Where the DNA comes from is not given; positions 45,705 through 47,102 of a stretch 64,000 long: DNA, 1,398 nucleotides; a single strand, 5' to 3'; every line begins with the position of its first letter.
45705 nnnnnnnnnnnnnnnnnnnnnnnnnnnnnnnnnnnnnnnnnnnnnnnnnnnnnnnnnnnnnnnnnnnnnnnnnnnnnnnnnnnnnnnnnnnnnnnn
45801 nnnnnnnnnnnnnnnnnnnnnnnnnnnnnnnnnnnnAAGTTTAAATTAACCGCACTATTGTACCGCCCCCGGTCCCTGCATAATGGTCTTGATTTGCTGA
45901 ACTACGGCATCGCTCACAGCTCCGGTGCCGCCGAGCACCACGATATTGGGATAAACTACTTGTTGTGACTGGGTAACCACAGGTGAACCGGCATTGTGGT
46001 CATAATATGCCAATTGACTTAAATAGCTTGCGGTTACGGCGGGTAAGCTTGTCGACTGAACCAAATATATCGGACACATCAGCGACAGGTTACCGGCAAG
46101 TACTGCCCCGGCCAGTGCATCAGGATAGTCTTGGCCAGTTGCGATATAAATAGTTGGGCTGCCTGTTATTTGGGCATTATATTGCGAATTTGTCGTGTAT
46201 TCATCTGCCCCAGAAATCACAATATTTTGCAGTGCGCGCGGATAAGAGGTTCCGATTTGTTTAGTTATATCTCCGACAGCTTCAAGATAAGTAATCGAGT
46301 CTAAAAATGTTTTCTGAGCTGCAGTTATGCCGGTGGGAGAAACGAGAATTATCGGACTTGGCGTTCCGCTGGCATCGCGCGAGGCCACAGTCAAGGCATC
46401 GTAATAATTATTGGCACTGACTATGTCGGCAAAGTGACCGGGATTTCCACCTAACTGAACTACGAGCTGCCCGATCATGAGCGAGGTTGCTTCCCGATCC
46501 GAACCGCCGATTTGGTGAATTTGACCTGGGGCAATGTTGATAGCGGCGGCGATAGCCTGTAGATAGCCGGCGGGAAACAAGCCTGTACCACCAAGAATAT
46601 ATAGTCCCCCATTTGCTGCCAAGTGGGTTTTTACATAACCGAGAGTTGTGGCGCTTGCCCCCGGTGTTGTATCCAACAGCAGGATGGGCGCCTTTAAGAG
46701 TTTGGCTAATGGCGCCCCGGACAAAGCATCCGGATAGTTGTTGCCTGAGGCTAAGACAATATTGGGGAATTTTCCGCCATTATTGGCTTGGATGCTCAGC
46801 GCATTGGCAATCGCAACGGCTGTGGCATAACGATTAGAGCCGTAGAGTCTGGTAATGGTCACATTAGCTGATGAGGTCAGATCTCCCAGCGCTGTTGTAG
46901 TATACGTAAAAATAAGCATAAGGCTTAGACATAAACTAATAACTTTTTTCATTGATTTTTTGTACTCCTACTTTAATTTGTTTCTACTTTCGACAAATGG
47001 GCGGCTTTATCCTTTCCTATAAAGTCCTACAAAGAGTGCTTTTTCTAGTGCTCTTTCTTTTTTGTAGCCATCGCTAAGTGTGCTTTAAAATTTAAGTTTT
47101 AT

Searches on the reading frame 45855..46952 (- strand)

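Call 93: search_protein_families(library=pfam, proteins=[window:45855-46952:-], max_evalue=0.00001)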
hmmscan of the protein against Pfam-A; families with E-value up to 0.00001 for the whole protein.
window:45855-46952:- (365 aa): 1 family
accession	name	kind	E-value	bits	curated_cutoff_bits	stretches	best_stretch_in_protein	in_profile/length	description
PF04122.17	CW_binding_2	-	1.6e-37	128.3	24.9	2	35-125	1-67/73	Cell wall binding domain 2 (CWB2)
